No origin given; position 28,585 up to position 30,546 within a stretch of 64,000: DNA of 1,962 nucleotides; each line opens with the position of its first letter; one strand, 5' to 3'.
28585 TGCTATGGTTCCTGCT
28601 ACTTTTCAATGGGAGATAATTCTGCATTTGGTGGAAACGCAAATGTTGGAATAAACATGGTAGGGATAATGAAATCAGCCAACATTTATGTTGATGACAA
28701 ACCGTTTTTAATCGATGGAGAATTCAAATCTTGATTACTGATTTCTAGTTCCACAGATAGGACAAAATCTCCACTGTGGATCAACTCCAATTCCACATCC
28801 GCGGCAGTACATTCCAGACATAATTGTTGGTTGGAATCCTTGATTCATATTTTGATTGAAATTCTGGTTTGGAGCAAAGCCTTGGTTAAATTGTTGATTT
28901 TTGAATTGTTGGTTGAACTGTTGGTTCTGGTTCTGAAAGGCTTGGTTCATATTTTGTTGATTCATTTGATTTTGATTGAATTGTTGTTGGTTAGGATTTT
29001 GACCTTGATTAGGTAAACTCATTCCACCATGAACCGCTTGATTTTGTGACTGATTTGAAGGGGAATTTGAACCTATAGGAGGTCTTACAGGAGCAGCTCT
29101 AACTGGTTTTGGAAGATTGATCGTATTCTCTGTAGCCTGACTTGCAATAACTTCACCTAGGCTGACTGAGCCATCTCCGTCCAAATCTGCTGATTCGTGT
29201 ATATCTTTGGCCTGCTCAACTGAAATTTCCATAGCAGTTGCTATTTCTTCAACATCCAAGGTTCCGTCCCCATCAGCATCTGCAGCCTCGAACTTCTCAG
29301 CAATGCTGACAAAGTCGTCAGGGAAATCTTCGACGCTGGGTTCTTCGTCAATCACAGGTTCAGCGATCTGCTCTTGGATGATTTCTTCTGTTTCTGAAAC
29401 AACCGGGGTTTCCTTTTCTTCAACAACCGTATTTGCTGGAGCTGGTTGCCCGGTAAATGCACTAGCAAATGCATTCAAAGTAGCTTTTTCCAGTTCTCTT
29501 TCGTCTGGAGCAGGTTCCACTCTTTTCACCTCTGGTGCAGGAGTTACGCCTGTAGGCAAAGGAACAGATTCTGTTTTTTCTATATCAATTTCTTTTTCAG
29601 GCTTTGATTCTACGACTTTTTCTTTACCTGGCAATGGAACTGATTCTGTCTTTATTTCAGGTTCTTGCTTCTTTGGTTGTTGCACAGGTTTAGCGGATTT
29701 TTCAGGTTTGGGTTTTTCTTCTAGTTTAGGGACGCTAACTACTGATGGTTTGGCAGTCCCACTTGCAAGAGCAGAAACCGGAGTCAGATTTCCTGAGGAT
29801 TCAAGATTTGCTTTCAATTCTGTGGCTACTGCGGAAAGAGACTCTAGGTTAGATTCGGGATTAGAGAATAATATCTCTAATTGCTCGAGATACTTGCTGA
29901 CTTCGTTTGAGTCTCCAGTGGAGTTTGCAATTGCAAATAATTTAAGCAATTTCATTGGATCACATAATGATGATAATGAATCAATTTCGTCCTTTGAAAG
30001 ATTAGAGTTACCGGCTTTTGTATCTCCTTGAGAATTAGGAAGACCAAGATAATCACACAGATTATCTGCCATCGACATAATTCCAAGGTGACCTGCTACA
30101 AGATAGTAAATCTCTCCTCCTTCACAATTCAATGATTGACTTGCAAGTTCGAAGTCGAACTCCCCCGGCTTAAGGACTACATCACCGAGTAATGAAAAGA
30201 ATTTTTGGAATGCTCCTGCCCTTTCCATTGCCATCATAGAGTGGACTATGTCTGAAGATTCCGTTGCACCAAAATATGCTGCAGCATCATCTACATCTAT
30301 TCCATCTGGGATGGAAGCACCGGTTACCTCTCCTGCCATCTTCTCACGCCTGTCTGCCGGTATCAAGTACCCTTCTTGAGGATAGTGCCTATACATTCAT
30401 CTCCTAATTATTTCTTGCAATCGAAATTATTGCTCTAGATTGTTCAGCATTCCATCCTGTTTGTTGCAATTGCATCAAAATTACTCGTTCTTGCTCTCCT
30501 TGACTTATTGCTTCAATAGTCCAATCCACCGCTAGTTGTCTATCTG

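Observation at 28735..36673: Tightly coupled two-gene module: giant integrin/thrombospondin-like surface protein plus a cytoplasmic EF-hand / Q,N-rich / zinc-ribbon protein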

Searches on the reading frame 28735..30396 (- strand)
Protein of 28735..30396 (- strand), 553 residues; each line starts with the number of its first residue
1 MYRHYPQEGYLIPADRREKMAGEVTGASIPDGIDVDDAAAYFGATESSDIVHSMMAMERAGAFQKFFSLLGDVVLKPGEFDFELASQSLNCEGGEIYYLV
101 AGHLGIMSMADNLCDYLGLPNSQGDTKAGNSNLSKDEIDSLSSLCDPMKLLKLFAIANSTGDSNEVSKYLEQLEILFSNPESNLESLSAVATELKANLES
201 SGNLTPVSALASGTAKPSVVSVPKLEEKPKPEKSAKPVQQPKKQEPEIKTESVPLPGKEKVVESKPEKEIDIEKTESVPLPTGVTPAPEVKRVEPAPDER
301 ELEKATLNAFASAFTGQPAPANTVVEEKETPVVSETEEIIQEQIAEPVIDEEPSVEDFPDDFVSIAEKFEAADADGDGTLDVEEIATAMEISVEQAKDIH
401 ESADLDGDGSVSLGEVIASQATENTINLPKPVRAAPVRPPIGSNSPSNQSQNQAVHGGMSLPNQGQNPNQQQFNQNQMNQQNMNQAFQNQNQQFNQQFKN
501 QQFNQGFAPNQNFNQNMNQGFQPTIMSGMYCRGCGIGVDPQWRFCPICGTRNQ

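Call 5: search_protein_families(library=pfam, proteins=[window:28735-30396:-], max_evalue=0.1)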
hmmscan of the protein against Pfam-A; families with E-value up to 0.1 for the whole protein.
window:28735-30396:- (553 aa): 11 families
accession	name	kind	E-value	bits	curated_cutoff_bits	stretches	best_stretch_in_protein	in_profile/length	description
PF13202.12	EF-hand_5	-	1.9e-07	30.7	25.9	1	368-386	3-22/25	EF hand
PF00036.39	EF-hand_1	-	2.7e-07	30.1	25.4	1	369-389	6-26/29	EF hand domain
PF13499.12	EF-hand_7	-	3.1e-07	31.1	30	1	364-416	3-62/67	EF-hand domain pair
PF13405.12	EF-hand_6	-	2.4e-05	24.1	25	1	365-390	2-27/30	EF-hand domain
PF13248.11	Zn_ribbon_3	-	0.0019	18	27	1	530-551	4-25/26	zinc-ribbon domain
PF04426.17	Bul1_C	-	0.0048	16.8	24.2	1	449-532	160-244/272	Bul1 C terminus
PF13240.11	Zn_Ribbon_1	-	0.01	16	25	1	530-550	1-21/23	zinc-ribbon domain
PF12773.13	DZR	-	0.012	16.2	27.3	1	530-549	26-45/45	Double zinc ribbon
PF17032.10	Zn_ribbon_15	-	0.028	15.6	28.9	1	521-549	51-73/73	zinc-ribbon family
PF12763.14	EH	-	0.028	14.8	22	0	369-397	46-74/101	EH domain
PF13833.12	EF-hand_8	-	0.086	13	28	0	369-390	31-52/54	EF-hand domain pair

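Call 6: search_protein_families(library=ncbifam, proteins=[window:28735-30396:-], max_evalue=0.1)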
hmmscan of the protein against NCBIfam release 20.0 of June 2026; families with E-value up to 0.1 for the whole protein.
window:28735-30396:- (553 aa): 2 families
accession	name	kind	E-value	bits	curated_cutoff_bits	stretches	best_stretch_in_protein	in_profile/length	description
NF041410.1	XopAW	subfamily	1.1e-08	35.1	120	1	355-502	95-226/235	XopAW family type III secretion system calcium-binding effector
NF053806.1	lanmdlnLanM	equivalog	0.00013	22.1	135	2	366-419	51-98/132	lanmodulin LanM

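Call 11: find_homologous_proteins(query=window:28738-30396:-, max_evalue=0.001)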
Query window:28738-30396:- (553 aa): 324 proteins with E <= 0.001 among 8000 candidates; the best 120 are listed.
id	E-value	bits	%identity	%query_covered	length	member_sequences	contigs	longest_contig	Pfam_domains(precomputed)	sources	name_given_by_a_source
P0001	0.0e+0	1214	99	100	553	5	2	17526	PF13499.13,PF13202.13,PF00036.39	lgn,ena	-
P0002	2.2e-290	982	82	98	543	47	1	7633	PF13405.13,PF13499.13,PF13202.13,PF00036.39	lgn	-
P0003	1.3e-289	979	82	98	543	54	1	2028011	PF13405.13,PF13499.13,PF13202.13,PF00036.39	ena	-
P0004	5.4e-288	974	83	98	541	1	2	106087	PF13405.13,PF13499.13,PF13202.13,PF00036.39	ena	-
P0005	3.0e-287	972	84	97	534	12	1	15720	PF13405.13,PF13499.13,PF13202.13,PF00036.39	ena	-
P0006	2.4e-284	962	82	97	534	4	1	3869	PF13405.13,PF13499.13,PF13202.13,PF00036.39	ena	-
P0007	3.6e-282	955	83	97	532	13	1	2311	PF13405.13,PF13499.13,PF13202.13,PF00036.39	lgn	-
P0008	1.2e-195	669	59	97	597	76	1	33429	PF13405.13,PF13499.13,PF13202.13,PF00036.39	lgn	-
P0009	7.0e-193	660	58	97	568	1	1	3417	PF13405.13,PF13499.13,PF13202.13,PF00036.39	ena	-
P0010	5.3e-121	423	43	76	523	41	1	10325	PF13499.13,PF00036.39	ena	-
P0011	1.3e-120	422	45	76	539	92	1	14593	PF13499.13,PF13202.13,PF00036.39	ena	-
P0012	7.1e-119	416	45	76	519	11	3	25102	PF13499.13,PF13202.13,PF00036.39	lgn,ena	-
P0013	1.1e-117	412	45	96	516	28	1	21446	PF00036.39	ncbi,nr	ncbi:MAG: hypothetical protein P8R00_02880 [Candidatus Poseidoniaceae archaeon]|nr:hypothetical prot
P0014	2.1e-117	411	46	76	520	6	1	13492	PF13499.13,PF13202.13,PF00036.39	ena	-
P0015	3.4e-117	411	43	76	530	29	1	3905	PF13499.13,PF13202.13,PF00036.39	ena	-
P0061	2.3e-106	375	42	74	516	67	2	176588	PF13499.13,PF13202.13,PF00036.39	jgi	jgi:septum formation inhibitor MinC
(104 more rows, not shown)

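Call 14: find_related_loci(query=A1, collection=genome_contigs, flank=10000)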
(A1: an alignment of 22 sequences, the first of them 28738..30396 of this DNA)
Query A1 (553 aa) in genome_contigs; peptide patterns used: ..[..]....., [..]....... (x = any residue, [..] = any of these).
395 stretches matched a pattern; 224 encode a relative of the query (tblastn E <= 1e-3); the best 80 are kept; 80 distinct loci.
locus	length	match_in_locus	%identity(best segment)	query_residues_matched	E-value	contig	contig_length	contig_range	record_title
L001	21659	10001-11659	84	1-553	0e+0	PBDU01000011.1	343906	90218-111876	MAG: Methanobacteriota archaeon isolate SP339 128790, whole genome shotgun sequence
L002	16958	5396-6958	44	15-552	1e-118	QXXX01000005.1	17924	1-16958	MAG: Candidatus Poseidoniales archaeon isolate NorthSea_HE361-13_A07 BWM10_Refined_7_5, whole genome shotgun sequence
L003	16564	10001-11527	45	23-552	3e-114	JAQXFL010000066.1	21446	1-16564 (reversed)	MAG: Candidatus Poseidoniaceae archaeon isolate cluster3-bin.87 k119_945385, whole genome shotgun sequence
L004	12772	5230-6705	45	26-552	5e-113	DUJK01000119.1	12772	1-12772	MAG TPA_asm: Candidatus Poseidoniaceae archaeon isolate UBA8734 contig_2714, whole genome shotgun sequence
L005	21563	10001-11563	42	15-552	2e-112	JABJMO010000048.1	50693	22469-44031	MAG: Methanobacteriota archaeon isolate SI075_bin14 k141_477039, whole genome shotgun sequence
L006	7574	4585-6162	43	20-552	3e-112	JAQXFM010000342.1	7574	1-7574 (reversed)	MAG: Candidatus Poseidoniaceae archaeon isolate cluster3-bin.98 k119_140752, whole genome shotgun sequence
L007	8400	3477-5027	44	26-552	3e-111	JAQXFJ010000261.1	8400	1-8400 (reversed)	MAG: Candidatus Poseidoniaceae archaeon isolate cluster3-bin.58 k119_549528, whole genome shotgun sequence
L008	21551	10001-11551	44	23-552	3e-111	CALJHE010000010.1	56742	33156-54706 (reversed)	MAG: Candidatus Poseidoniaceae archaeon isolate S4_Bin_METABAT__259_1 genome assembly, contig: c_000000693568, whole gen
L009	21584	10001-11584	43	20-552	9e-110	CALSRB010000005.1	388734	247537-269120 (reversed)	MAG: Candidatus Poseidoniaceae archaeon isolate B_MB87 genome assembly, contig: contig_23060_B_MB87, whole genome shotgu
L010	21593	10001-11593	42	20-552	7e-107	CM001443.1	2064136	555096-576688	MAG: uncultured Candidatus Poseidoniales archaeon isolate MG-II chromosome, whole genome shotgun sequence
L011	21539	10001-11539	42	26-552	7e-107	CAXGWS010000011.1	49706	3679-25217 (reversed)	MAG TPA_asm: uncultured Candidatus Poseidoniales archaeon isolate ERR594347_concoct_43 genome assembly, contig: ERZ11848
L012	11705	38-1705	41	3-552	4e-107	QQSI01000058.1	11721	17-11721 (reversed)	MAG: Candidatus Poseidoniales archaeon isolate bin_35 U_43220-58, whole genome shotgun sequence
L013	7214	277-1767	39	17-552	1e-106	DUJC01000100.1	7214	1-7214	MAG TPA_asm: Candidatus Poseidoniaceae archaeon isolate UBA8574 contig_62311, whole genome shotgun sequence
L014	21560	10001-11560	42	4-552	1e-106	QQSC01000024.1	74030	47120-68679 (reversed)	MAG: Candidatus Poseidoniales archaeon isolate bin_220 U_43198-24, whole genome shotgun sequence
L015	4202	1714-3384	42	3-552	1e-107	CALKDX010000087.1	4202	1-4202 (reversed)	MAG: Candidatus Poseidoniaceae archaeon isolate S4_Bin_Bin_159_sub_1 genome assembly, contig: c_000000536142, whole geno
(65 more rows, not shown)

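Call 25: search_solved_structures(query=A2, max_evalue=1)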
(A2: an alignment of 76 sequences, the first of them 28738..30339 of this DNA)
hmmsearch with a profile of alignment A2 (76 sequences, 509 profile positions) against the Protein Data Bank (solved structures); distinct sequences matched with E-value up to 1: 340 (the best 60 are shown).
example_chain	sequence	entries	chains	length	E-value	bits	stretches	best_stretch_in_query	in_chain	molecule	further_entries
9vhu_A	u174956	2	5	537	4.4e-11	45.9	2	313-392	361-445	Calcium-dependent protein kinase 3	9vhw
4il1_A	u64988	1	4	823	3.1e-10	43.1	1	336-391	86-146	Calmodulin, Calcineurin subunit B type 1, Serine/threonine-protein phosphatase 2B catalyti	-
2l1w_A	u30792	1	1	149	1.1e-09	41.2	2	329-393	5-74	Calmodulin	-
2aao_A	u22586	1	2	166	1.6e-09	40.7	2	319-391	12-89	Calcium-dependent protein kinase, isoform AK1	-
6xxx_AAA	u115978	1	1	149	2.7e-09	39.9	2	335-390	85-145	Calmodulin-1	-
3u0k_A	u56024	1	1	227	3.2e-09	39.7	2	336-390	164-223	RCaMP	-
2k0j_A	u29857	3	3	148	6.6e-09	38.7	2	336-390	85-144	calmodulin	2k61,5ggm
8aht_A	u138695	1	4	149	7.4e-09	38.5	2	337-389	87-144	Calmodulin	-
9u9d_A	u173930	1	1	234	8.7e-09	38.3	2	324-393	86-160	Myosin light chain kinase, smooth muscle, deglutamylated form,Green fluorescent protein,Ca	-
5i0i_E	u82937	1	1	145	1e-08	38.1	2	335-388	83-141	Calmodulin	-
6plm_C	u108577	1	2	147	1.2e-08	37.8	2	334-389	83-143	Calmodulin-2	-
7ppo_B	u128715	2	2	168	1.6e-08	37.4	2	336-390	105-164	Calmodulin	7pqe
6dah_A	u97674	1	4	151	2e-08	37.1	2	336-390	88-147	Calmodulin-1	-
7wr3_C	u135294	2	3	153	2.1e-08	37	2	336-390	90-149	Calmodulin-1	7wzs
6u3a_A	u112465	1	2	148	2.1e-08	37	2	336-390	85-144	Calmodulin-1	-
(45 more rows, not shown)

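Call 33: predict_structure(alignment_id=A2)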
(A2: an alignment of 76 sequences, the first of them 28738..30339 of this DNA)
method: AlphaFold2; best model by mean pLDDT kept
length: 534 residues; sequences in the alignment: 76
mean_pLDDT: 67.2   pTM: 0.47
mean pLDDT of the five models: 67.2, 65.6, 63.1, 62.7, 59.6
residues with pLDDT >= 90: 183; 70-90: 75; 50-70: 72; < 50: 204
segments of 3 or more residues with pLDDT < 50: 1-4, 6-9, 22-26, 207-210, 214-227, 229-253, 255-279, 296-313, 315-338, 411-442, 444-448, 450-461, 478-507
pLDDT, mean of each block of 10 residues (from residue 1): 46 53 54 92 95 92 91 86 92 96 91 91 96 96 92 97 96 95 90 89 60 47 44 39 42 44 38 43 57 46 41 42 42 44 78 92 94 94 93 92 71 41 41 37 44 44 53 50 39 35 46 79 77 70
secondary structure, 60 per line:
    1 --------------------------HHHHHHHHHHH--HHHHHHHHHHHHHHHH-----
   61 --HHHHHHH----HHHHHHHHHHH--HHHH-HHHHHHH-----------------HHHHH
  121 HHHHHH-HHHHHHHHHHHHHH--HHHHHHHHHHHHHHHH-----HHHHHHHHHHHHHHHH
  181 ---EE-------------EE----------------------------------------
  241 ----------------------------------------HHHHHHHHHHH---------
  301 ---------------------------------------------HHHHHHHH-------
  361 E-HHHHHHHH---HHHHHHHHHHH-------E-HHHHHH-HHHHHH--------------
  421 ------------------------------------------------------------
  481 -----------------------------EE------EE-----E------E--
elements in order: H27-37 H40-55 H63-69 H74-84 H87-90 H92-98 H116-126 H128-141 H144-159 H165-180 H281-291 H346-353 H363-370 H374-384 H394-399 H401-406

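Call 37: fold_search(model_id=the predicted structure, library=pdb)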
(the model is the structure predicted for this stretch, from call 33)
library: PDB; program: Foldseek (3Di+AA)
matches with E <= 10: 258; with E <= 0.001: 0
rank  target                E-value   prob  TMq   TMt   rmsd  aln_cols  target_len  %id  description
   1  2kn2_MODEL_1_A        1.7e-01  1.00  0.10  0.48   3.5        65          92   28  Solution structure of the C-terminal domain of soybean calmodulin isoform 4 fused with the calmodulin-binding  (released 2009-08-25)
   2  7vut_A                2.6e-01  1.00  0.09  0.61   2.5        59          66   29  Crystal structure of AlleyCat10 (released 2022-07-27)
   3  8c0t                  3.4e-01  0.99  0.10  0.18   3.6        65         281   29  NRS 1.2: Fluorescent Sensors for Imaging Interstitial Calcium (released 2023-11-15)
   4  4zcv_D                3.5e-01  1.00  0.09  0.31   1.9        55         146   24  Structure of calcium-bound regulatory domain of the human ATP-Mg/Pi carrier in the P212121 form (released 2015-07-22)
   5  5hit_A                3.9e-01  1.00  0.10  0.32   2.3        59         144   30  Crystal Structure Analysis of Ca2+-calmodulin and a C-terminal EAG1 channel fragment (released 2016-09-14)
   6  4zcv_C                4.5e-01  1.00  0.09  0.30   1.9        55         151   24  Structure of calcium-bound regulatory domain of the human ATP-Mg/Pi carrier in the P212121 form (released 2015-07-22)
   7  9d2f_S                4.5e-01  0.98  0.10  0.31   3.7        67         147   27  3D structure and atomic model of RS3 of mouse respiratory cilia (released 2025-08-13)
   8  1ytz_C                4.7e-01  0.99  0.10  0.30   3.4        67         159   22  Crystal structure of skeletal muscle troponin in the Ca2+-activated state (released 2005-04-12)
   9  9m6g_B                4.7e-01  0.99  0.10  0.58   3.9        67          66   28  the crystal structure of the Ca2+/CaM-CASK-CaMK-Mint1-CID complex (released 2025-11-12)
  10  4zcu_A                4.9e-01  1.00  0.10  0.32   2.5        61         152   21  Structure of calcium-bound regulatory domain of the human ATP-Mg/Pi carrier in the P2 form (released 2015-07-22)
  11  4bw8_A                4.9e-01  1.00  0.09  0.33   2.6        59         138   30  Calmodulin with small bend in central helix (released 2014-01-15)
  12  4zcu_B                5.1e-01  1.00  0.10  0.31   2.6        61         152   21  Structure of calcium-bound regulatory domain of the human ATP-Mg/Pi carrier in the P2 form (released 2015-07-22)
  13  5d43_A                5.4e-01  1.00  0.09  0.31   2.5        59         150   30  crystal structrue of Mouse centrin 1 in calcium-saturated form (released 2016-09-07)
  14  2pmy_A                5.4e-01  0.99  0.09  0.52   3.2        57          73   26  EF-hand domain of human RASEF (released 2007-05-08)
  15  2m7n_MODEL_1_A        5.4e-01  0.98  0.09  0.60   5.6        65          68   32  C-terminal structure of (Y81F)-EhCaBP1 (released 2013-06-19)
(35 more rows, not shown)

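Call 84: fold_search(model_id=the predicted structure, library=viral)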
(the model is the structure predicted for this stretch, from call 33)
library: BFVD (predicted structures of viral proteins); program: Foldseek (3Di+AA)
matches with E <= 10: 14; with E <= 0.001: 0
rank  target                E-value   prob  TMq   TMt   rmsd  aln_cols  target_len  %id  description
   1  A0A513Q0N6            1.5e+00  0.18  0.11  0.15  29.9       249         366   14  Capsid protein (Fragment) [Porcine parvovirus 6]
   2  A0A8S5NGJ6            1.6e+00  0.14  0.12  0.15  16.5       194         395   12  Tail tape measure protein [Myoviridae sp. ct0wg9]
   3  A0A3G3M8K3            3.0e+00  0.23  0.08  0.27  11.0        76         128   20  Helix-turn-helix domain-containing protein [Gordonia phage Fosterous]
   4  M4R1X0                3.6e+00  0.04  0.09  0.10  24.0       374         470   14  Uncharacterized protein [Synechococcus phage S-SKS1]
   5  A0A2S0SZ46            4.8e+00  0.03  0.09  0.13  23.3       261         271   12  (no name in the UniProt tables at hand)
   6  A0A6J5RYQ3            4.8e+00  0.02  0.07  0.06  32.1       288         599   14  Uncharacterized protein [uncultured Caudovirales phage]
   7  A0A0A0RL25            5.0e+00  0.05  0.11  0.11  31.0       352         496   14  Uncharacterized protein [Yellowstone Lake virophage 5]
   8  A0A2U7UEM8            5.7e+00  0.04  0.09  0.09  41.6       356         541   11  Uncharacterized protein [Pandoravirus macleodensis]
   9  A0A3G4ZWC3            6.0e+00  0.02  0.09  0.12  34.2       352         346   15  Uncharacterized protein [Edafosvirus sp.]
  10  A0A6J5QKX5            6.9e+00  0.02  0.07  0.11  21.2       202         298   12  Phage head morphogenesis domain containing protein [uncultured Caudovirales phage]
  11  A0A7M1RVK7            8.3e+00  0.03  0.08  0.10  28.4       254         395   11  Uncharacterized protein [uncultured phage cr131_1]
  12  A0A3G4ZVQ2            8.3e+00  0.02  0.08  0.09  38.2       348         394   13  Uncharacterized protein [Edafosvirus sp.]
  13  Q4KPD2                1.0e+01  0.02  0.09  0.07  37.6       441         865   11  ORF 55 [Haloarcula hispanica SH1 virus]
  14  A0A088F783            1.0e+01  0.01  0.08  0.07  42.1       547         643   11  Gag polyprotein [Brown greater galago prosimian foamy virus]
